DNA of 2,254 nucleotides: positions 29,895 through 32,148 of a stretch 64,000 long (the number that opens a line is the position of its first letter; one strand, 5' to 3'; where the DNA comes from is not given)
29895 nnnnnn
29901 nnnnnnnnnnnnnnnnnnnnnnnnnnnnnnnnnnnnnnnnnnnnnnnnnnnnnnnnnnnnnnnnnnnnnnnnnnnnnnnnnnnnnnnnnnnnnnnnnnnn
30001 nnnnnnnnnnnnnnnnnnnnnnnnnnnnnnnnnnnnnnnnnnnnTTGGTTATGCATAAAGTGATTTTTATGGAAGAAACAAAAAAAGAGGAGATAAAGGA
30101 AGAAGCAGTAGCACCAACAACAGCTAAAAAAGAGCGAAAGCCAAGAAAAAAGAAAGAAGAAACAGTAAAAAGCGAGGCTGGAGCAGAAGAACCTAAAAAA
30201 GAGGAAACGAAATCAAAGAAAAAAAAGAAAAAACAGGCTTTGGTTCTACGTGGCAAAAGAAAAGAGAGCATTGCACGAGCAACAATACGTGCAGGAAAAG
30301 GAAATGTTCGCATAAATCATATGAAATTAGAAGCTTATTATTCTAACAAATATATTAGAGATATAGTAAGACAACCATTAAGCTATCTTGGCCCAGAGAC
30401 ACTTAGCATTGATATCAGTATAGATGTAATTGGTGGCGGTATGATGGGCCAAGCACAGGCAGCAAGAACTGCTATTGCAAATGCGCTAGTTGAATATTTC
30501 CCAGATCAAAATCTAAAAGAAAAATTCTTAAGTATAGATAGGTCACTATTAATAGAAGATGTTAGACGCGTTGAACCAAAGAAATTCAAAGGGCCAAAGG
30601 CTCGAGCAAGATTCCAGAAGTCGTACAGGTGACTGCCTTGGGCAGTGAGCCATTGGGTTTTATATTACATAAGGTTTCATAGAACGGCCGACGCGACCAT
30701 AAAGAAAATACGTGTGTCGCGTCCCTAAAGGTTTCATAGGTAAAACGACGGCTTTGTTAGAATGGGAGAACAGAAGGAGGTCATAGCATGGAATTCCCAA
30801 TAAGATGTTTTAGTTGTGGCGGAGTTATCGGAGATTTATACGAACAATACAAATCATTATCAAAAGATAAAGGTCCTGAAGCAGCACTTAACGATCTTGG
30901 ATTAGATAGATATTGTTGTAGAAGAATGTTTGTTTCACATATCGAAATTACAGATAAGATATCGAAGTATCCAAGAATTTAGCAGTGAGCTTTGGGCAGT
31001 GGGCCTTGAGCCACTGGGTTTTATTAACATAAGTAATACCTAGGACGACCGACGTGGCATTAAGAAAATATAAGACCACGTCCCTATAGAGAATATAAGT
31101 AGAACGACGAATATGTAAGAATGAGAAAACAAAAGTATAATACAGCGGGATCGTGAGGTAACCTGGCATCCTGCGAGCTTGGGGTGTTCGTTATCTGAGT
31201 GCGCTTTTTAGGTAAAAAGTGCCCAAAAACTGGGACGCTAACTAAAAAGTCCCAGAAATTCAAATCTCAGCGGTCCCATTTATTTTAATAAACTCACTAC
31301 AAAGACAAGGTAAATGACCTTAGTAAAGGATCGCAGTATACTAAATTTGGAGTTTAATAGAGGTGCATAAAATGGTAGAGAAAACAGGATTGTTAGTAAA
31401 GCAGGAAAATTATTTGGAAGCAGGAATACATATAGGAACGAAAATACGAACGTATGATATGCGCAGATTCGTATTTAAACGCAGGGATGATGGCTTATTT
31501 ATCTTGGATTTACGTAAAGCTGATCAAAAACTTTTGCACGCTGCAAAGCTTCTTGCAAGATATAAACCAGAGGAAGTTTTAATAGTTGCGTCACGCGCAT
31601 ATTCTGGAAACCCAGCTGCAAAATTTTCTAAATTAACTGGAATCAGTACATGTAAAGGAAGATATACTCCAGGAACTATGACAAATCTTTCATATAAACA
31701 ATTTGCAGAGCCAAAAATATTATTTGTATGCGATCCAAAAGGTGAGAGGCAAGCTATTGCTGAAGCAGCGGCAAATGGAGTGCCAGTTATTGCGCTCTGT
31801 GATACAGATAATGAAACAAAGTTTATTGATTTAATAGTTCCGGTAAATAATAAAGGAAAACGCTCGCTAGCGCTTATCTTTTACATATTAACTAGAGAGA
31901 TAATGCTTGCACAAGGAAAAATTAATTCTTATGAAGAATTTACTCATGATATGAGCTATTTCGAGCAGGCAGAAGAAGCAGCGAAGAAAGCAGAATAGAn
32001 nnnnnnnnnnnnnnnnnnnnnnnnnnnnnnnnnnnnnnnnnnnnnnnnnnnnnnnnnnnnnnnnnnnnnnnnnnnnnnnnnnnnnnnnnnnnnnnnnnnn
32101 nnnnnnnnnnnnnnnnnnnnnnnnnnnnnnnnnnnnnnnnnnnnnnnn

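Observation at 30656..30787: Dispersed 100-130 nt promoter-leader repeat with a covarying hairpin, upstream of unrelated genes and a tRNA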

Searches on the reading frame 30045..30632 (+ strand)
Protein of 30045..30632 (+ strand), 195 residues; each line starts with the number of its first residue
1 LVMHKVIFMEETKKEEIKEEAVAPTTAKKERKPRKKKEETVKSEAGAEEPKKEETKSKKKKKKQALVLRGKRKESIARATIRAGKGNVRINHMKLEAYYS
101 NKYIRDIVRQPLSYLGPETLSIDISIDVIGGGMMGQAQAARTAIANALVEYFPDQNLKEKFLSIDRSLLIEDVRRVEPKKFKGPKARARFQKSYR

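Call 23: search_protein_families(library=pfam, proteins=[window:30045-30632:+])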
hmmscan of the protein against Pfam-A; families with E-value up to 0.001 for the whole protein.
window:30045-30632:+ (195 aa): 1 family
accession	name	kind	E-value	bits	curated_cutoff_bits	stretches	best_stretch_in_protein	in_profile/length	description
PF00380.25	Ribosomal_S9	-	5.7e-38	130.5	22.5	1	70-195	1-121/121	Ribosomal protein S9/S16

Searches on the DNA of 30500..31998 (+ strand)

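Call 10: search_rna_families(source=window, start=30500, end=31400, threshold=evalue, max_evalue=10, show_alignments=3)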
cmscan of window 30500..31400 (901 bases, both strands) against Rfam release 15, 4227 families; matches with E-value up to 10: 3.
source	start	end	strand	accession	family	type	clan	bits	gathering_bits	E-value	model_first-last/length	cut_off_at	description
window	30838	30940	+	RF01496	Afu_182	Gene; sRNA;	-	14.9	65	4.6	1-195/195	no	A. fumigatus sRNA Afu_182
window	30866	30934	+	RF00455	mir-15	Gene; miRNA;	CL00085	14.1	57.3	3.9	1-88/88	no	mir-15 microRNA precursor family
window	30632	30659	+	RF02145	MEG8_1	Gene; lncRNA;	-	12.7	70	2.8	65-97/97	no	Maternally expressed 8 exon 1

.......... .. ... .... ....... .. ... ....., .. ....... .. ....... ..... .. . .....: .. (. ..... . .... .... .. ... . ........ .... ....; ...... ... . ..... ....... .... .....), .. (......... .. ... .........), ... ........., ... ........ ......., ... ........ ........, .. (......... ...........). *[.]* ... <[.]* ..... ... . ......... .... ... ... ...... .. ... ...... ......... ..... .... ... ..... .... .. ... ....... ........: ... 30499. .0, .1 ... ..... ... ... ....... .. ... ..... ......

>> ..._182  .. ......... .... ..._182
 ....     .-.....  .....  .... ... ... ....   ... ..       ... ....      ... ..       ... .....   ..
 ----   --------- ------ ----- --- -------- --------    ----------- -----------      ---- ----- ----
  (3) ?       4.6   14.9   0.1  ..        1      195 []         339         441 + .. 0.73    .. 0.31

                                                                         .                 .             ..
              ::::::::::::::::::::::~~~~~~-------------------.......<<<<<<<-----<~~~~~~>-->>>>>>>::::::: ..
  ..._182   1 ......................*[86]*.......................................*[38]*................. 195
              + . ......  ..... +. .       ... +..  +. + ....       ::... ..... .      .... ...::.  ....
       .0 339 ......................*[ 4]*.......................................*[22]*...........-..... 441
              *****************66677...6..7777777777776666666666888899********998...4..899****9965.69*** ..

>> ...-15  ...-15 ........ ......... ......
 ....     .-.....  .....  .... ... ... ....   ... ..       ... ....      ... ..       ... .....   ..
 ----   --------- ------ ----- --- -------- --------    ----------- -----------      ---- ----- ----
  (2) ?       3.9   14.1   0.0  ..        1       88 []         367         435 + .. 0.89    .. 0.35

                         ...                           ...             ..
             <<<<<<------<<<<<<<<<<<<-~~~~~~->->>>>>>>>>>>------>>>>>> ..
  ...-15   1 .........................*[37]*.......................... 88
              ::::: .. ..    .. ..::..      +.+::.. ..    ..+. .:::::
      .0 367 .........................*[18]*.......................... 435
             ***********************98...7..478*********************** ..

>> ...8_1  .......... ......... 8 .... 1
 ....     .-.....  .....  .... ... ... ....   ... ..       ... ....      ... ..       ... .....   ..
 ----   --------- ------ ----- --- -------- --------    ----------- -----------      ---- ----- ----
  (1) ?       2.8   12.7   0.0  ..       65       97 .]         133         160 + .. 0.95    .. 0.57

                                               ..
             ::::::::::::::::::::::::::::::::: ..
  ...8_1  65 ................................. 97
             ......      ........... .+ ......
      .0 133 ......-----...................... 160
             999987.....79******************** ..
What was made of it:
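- On Any Rfam family (riboswitch, leader, sRNA, ribozyme): Only chance hits at E of 2.8 or more in 30500-31400 (call 10).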

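Call 53: search_rna_families(sources=[L002, L003, L005, L006, L023, L026], threshold=evalue, max_evalue=0.01)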
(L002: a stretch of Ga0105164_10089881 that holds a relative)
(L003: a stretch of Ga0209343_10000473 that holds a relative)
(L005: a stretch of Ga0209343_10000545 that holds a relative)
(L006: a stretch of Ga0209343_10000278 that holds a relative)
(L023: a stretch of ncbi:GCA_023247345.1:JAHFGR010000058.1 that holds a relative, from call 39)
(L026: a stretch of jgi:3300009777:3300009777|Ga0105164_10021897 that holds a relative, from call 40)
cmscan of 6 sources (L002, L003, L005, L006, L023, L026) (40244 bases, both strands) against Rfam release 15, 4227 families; matches with E-value up to 0.01: 0.
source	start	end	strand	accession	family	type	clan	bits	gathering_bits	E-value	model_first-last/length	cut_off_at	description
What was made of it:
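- On Any Rfam family (riboswitch, leader, sRNA, ribozyme): No hit at E<=0.01 in six related loci (call 53).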

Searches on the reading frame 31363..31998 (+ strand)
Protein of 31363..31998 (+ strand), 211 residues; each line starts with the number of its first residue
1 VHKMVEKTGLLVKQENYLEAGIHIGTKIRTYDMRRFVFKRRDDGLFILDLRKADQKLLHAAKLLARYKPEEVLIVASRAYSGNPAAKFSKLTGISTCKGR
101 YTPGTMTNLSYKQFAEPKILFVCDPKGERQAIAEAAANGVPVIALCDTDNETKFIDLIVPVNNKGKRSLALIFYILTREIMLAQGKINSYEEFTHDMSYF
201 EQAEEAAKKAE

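Call 23: search_protein_families(library=pfam, proteins=[window:31363-31998:+])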
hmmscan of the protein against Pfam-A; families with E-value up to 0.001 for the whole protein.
window:31363-31998:+ (211 aa): 1 family
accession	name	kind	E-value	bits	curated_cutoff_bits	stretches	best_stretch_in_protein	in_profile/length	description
PF00318.25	Ribosomal_S2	-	1.3e-25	90.4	26.1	2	116-180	149-213/216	Ribosomal protein S2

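Call 24: find_encoding_contigs(protein=window:31363-31998:+, flank=10000, max_places=6)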
Protein window:31363-31998:+ (211 aa): no gene with exactly this product is on record in the collection.

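Call 29: find_homologous_proteins(query=window:31372-31998:+, max_evalue=1e-30)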
Query window:31372-31998:+ (208 aa): 790 proteins with E <= 1e-30 among 1000 candidates; the best 120 are listed.
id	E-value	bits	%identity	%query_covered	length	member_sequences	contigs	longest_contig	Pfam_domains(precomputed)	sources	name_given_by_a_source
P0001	1.1e-130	451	100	100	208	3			PF00318.26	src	-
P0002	3.4e-116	404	89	100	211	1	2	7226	PF00318.26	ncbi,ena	-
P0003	3.7e-116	404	88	100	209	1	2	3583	PF00318.26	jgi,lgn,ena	-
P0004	7.3e-115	400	87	99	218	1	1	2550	PF00318.26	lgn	-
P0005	3.3e-113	394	87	100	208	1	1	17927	PF00318.26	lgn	-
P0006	8.0e-113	393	86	96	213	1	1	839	PF00318.26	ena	-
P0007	2.1e-112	392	86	97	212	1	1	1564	PF00318.26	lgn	-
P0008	2.2e-109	382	83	99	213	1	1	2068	PF00318.26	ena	-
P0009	1.6e-108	379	82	97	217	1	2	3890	PF00318.26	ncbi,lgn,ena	-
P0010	1.5e-106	372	82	97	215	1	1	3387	PF00318.26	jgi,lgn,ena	-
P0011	3.1e-105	368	80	99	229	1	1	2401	PF00318.26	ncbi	-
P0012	4.2e-104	364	81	97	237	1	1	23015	PF00318.26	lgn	-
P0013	3.9e-103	361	80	97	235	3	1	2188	PF00318.26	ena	-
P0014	1.3e-100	353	76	96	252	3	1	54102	PF00318.26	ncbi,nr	ncbi:MAG: 30S ribosomal protein S2 [Candidatus Micrarchaeota archaeon]|nr:30S ribosomal protein S2 [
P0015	2.1e-100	352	72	99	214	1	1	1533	PF00318.26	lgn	-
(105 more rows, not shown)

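Call 30: find_encoding_contigs(protein=P0005, flank=10000, max_places=2)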
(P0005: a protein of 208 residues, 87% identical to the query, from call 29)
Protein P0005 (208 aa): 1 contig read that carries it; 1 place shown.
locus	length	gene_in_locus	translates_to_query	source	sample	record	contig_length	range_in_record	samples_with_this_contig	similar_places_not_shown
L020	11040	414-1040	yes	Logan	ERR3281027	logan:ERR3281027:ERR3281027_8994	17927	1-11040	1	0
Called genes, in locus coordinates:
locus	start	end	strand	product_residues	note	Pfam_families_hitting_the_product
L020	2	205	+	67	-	?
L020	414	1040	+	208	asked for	PF00318:Ribosomal_S2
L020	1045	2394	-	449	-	-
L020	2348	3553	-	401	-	PF03463:eRF1_1, PF18854:baeRF_family10, PF03464:eRF1_2, PF18859:acVLRF1 (weak), PF03465:eRF1_3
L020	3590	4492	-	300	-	PF05124:S_layer_C (weak), PF01022:HTH_5, PF12802:MarR_2 (weak), PF12840:HTH_20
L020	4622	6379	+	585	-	PF13522:GATase_6, PF13537:GATase_7, PF01380:SIS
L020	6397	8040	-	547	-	PF01011:PQQ (faint), PF13360:PQQ_2 (weak), PF13570:Beta-prop_ACSF4, PF07774:EMC1_C (faint), PF13360:PQQ_2, PF13570:Beta-prop_ACSF4, PF13360:PQQ_2, PF13570:Beta-prop_ACSF4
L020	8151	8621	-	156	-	PF03946:Ribosomal_L11_N, PF00298:Ribosomal_L11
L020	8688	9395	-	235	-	PF00970:FAD_binding_6, PF00175:NAD_binding_1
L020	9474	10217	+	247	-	PF06745:ATPase, PF23365:DUF7090, PF24336:DUF7504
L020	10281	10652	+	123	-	-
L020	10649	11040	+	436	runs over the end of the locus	PF01523:PmbA_TldD_1st, PF19290:PmbA_TldD_2nd, PF19289:PmbA_TldD_3rd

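Call 31: find_encoding_contigs(protein=P0012, flank=10000, max_places=2)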
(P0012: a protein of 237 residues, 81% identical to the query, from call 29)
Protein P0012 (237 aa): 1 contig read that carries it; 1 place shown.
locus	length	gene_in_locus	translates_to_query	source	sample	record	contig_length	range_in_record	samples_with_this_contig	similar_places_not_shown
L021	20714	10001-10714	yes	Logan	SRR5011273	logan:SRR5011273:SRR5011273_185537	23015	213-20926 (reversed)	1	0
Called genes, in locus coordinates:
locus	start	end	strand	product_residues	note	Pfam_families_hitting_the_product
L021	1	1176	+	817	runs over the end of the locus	PF00149:Metallophos (weak)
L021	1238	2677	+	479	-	PF00364:Biotin_lipoyl, PF25984:BSH_YknX (faint), PF25997:BSH_YhbJ, PF02817:E3_binding, PF00198:2-oxoacid_dh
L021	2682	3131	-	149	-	-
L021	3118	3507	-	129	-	PF01592:NifU_N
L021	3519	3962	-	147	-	PF00583:Acetyltransf_1, PF13673:Acetyltransf_10, PF13508:Acetyltransf_7, PF14542:Acetyltransf_CG (weak)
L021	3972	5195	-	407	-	PF00266:Aminotran_5, PF01053:Cys_Met_Meta_PP (faint)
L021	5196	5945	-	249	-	PF02463:SMC_N, PF00005:ABC_tran, PF13304:AAA_21 (faint)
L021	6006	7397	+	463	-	PF19295:SufBD_N, PF01458:SUFBD_core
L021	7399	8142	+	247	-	PF01458:SUFBD_core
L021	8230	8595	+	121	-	PF17135:Ribosomal_L18, PF00828:Ribosomal_L27A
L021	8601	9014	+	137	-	PF00572:Ribosomal_L13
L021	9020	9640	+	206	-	PF00380:Ribosomal_S9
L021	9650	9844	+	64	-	PF01194:RNA_pol_N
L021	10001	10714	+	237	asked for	PF00318:Ribosomal_S2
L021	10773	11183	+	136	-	-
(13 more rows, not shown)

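Call 32: find_encoding_contigs(protein=P0014, flank=10000, max_places=2)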
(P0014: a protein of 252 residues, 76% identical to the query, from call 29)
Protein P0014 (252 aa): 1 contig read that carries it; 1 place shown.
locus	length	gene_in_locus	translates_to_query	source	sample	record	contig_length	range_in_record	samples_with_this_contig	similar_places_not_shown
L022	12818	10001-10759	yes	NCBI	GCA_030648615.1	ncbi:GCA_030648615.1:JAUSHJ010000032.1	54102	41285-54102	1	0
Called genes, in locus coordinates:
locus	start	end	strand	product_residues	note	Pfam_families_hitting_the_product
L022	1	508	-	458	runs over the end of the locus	PF04715:, PF00425:Chorismate_bind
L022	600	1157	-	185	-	-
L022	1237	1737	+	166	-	-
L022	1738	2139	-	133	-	PF01592:NifU_N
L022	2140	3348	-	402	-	PF00155:Aminotran_1_2 (weak), PF00266:Aminotran_5, PF01041:DegT_DnrJ_EryC1 (weak)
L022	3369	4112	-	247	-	PF02463:SMC_N, PF00005:ABC_tran, PF13304:AAA_21 (faint)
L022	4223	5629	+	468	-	PF19295:SufBD_N, PF01458:SUFBD_core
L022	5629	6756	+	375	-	PF01458:SUFBD_core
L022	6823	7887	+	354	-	-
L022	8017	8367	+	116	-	PF00828:Ribosomal_L27A, PF17135:Ribosomal_L18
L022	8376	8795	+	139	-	PF00572:Ribosomal_L13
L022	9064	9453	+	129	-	PF00380:Ribosomal_S9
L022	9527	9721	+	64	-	PF01194:RNA_pol_N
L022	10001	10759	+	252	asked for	PF00318:Ribosomal_S2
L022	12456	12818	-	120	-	?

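Call 39: find_encoding_contigs(protein=P0002, flank=10000, max_places=3)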
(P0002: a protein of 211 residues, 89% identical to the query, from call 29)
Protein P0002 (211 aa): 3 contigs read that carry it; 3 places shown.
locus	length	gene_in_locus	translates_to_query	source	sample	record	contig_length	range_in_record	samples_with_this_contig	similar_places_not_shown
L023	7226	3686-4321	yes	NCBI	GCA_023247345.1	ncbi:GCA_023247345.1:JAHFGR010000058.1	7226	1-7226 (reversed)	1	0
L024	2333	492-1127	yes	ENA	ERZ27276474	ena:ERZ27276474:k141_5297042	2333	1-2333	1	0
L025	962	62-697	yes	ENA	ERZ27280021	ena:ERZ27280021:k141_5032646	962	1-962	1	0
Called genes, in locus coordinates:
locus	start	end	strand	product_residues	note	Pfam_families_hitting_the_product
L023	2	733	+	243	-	?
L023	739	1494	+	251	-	PF01458:SUFBD_core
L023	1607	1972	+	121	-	PF17135:Ribosomal_L18, PF00828:Ribosomal_L27A (weak)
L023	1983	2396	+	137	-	PF00572:Ribosomal_L13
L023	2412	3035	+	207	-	PF00380:Ribosomal_S9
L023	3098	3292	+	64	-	PF01194:RNA_pol_N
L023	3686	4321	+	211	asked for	PF00318:Ribosomal_S2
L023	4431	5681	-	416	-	-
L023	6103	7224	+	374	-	?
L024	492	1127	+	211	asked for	PF00318:Ribosomal_S2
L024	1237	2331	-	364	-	?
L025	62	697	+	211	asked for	PF00318:Ribosomal_S2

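Call 40: find_encoding_contigs(protein=P0003, flank=10000, max_places=3)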
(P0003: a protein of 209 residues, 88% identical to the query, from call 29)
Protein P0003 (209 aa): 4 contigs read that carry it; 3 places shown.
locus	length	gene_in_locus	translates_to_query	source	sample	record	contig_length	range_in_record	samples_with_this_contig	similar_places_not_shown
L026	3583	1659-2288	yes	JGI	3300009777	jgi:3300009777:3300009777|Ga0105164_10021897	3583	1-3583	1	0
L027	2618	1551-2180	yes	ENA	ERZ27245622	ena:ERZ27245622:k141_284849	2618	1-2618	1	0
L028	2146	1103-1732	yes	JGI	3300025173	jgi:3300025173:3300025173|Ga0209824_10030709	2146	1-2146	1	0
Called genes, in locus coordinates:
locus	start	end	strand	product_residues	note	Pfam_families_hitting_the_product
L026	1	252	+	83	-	?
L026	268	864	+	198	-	PF00380:Ribosomal_S9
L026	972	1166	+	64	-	PF01194:RNA_pol_N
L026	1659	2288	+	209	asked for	PF00318:Ribosomal_S2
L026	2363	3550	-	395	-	-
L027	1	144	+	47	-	?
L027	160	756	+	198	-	PF00380:Ribosomal_S9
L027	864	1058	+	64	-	PF01194:RNA_pol_N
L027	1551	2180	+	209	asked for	PF00318:Ribosomal_S2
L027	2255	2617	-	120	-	?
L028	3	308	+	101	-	?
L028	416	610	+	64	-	PF01194:RNA_pol_N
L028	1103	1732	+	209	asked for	PF00318:Ribosomal_S2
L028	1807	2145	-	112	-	?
